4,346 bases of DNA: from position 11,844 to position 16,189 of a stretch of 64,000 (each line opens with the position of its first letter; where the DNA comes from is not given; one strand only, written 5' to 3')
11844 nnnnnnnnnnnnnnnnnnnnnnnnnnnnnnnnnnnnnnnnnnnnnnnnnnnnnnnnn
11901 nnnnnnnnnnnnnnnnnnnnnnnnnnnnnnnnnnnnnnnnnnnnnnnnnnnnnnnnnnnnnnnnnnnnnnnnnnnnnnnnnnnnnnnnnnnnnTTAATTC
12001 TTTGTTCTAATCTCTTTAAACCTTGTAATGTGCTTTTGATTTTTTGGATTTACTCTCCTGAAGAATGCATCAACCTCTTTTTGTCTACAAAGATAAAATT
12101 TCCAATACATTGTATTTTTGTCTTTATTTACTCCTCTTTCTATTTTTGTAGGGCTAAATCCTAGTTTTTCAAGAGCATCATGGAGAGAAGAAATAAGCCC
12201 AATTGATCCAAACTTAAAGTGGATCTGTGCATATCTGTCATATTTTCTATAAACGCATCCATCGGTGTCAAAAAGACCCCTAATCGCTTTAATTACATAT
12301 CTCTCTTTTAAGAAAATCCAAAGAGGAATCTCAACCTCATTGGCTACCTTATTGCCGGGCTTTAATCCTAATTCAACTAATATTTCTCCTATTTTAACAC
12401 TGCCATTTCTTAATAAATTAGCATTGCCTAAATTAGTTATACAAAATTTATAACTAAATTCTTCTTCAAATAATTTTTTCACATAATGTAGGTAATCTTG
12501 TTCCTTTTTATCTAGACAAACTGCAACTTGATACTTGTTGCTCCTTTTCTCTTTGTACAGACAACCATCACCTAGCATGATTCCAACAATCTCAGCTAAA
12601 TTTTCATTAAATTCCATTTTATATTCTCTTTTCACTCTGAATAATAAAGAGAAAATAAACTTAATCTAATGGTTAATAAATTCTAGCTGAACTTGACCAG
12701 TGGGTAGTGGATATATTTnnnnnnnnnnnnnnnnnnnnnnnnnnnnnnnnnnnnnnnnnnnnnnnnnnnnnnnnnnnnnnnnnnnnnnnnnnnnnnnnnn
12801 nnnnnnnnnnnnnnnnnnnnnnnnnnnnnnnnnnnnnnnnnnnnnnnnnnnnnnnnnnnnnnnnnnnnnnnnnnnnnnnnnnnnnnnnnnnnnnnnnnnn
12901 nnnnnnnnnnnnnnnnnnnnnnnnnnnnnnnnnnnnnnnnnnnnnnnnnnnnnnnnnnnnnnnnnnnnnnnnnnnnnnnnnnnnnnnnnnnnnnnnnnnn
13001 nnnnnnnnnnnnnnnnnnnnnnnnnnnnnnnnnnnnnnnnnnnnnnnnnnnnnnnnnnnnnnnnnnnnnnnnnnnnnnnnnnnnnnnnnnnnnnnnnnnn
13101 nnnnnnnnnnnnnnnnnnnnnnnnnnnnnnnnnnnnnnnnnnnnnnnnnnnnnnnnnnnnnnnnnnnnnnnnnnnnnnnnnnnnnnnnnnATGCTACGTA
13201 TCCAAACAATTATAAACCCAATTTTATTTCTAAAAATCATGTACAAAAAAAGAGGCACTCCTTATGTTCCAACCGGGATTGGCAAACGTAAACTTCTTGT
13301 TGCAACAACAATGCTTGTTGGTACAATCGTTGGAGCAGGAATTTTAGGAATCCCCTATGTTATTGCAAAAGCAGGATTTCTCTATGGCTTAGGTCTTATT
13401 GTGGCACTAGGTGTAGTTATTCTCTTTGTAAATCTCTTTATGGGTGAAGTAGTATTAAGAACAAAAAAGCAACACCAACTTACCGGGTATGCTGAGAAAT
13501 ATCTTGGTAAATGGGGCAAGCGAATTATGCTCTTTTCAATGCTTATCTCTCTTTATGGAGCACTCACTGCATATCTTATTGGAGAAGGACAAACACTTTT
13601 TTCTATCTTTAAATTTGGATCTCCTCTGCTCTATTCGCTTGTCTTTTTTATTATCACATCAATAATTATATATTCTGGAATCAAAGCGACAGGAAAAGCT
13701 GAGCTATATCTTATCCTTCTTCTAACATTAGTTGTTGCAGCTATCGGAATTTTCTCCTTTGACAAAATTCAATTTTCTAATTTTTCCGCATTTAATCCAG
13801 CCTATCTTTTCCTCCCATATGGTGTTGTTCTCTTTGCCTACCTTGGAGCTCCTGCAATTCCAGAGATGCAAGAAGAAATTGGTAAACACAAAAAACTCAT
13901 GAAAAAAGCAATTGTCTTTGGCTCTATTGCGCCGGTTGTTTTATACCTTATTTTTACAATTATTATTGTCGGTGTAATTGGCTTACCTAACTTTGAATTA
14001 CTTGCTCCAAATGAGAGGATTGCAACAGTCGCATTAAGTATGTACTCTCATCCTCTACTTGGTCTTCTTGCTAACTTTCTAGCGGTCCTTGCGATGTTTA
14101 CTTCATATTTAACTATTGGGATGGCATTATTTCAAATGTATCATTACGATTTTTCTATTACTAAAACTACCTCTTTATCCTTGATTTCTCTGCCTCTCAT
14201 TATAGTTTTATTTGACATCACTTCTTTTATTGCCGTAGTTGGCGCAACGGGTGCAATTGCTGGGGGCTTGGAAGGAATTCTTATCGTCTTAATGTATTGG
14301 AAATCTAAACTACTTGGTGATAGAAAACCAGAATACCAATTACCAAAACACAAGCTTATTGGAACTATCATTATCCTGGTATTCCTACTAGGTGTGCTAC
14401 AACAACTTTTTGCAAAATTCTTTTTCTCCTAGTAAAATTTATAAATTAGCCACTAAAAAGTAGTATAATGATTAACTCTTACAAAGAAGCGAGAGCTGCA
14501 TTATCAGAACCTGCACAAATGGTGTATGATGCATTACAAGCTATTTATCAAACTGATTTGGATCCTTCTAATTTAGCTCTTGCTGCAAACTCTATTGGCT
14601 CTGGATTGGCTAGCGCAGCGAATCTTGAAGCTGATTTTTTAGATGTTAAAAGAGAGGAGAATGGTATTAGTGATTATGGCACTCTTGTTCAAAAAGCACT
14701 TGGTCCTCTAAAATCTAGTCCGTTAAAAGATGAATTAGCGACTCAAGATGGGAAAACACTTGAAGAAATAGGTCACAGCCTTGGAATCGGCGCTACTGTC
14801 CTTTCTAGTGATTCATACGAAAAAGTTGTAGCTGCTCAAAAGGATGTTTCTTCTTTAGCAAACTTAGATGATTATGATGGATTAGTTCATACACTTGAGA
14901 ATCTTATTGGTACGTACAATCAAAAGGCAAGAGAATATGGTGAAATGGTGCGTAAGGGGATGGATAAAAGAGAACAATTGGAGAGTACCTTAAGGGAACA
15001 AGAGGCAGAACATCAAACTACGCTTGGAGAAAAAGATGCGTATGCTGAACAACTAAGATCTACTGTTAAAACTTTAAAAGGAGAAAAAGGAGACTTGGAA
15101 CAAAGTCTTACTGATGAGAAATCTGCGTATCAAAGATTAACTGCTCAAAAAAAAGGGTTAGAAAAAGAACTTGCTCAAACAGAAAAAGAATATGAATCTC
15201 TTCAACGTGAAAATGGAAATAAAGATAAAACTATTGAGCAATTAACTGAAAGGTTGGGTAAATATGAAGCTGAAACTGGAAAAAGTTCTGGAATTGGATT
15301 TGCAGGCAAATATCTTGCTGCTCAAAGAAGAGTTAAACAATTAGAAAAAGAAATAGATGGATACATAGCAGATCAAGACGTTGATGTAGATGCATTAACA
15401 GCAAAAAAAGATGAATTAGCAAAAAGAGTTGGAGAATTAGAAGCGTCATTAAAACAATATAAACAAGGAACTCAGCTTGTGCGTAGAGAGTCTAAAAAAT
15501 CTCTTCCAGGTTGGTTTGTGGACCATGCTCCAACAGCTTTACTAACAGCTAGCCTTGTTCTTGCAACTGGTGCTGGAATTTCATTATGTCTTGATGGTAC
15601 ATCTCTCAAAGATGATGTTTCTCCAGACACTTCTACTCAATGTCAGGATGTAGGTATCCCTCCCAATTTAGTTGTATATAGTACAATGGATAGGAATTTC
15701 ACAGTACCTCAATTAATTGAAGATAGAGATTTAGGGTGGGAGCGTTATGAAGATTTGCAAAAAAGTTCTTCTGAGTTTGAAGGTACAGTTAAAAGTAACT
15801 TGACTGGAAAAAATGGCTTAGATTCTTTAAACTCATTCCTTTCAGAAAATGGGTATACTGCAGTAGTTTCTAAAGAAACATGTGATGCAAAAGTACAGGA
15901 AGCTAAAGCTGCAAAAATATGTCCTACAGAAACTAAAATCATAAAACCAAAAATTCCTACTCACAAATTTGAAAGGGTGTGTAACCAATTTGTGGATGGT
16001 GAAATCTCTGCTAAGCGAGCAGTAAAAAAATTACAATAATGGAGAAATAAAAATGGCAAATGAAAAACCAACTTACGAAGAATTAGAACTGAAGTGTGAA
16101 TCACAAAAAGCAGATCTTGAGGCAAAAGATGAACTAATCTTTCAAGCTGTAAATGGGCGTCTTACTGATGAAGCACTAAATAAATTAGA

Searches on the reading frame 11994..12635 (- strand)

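Call 49: search_protein_families(library=pfam, proteins=[window:11994-12635:-], max_evalue=0.0001)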
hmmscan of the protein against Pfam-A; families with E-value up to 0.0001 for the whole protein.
window:11994-12635:- (213 aa): 2 families
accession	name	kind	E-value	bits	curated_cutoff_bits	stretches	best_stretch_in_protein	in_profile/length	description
PF14528.11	LAGLIDADG_3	-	2.5e-12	47.3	22.5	1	115-195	4-81/82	LAGLIDADG-like domain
PF03161.18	LAGLIDADG_2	-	5.7e-09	36.6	25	1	16-60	4-48/168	LAGLIDADG DNA endonuclease family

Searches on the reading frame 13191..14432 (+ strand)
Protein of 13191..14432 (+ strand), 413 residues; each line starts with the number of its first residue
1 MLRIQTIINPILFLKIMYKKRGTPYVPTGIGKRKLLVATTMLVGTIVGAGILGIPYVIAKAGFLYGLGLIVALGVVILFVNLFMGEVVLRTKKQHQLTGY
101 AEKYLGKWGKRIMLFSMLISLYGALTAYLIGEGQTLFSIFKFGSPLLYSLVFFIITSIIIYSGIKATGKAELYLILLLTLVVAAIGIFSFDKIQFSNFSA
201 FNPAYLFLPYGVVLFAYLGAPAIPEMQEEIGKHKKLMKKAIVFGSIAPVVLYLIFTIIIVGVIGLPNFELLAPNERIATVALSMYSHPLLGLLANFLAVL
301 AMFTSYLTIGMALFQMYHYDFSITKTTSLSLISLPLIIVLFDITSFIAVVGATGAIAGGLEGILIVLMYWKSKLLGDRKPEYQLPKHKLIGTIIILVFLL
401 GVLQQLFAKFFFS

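Call 48: search_protein_families(library=pfam, proteins=[window:13191-14432:+], max_evalue=0.0001)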
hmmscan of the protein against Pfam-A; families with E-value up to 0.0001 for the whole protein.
window:13191-14432:+ (413 aa): 3 families
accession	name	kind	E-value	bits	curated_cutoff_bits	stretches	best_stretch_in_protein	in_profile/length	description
PF03222.19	Trp_Tyr_perm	-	7.5e-33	114.6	22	1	33-403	3-388/393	Tryptophan/tyrosine permease family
PF01490.24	Aa_trans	-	2.3e-13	50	25.6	1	37-321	7-303/410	Transmembrane amino acid transporter protein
PF13520.12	AA_permease_2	-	2.7e-11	43.5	27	1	36-313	4-295/427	Amino acid permease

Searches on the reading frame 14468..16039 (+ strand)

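Call 48: search_protein_families(library=pfam, proteins=[window:14468-16039:+], max_evalue=0.0001)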
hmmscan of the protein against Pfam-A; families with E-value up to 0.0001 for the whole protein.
window:14468-16039:+ (523 aa): 1 family
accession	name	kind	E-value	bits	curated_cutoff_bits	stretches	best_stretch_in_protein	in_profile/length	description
PF13166.12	AAA_13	-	8.5e-05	21.9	36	0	64-266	289-470/713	AAA domain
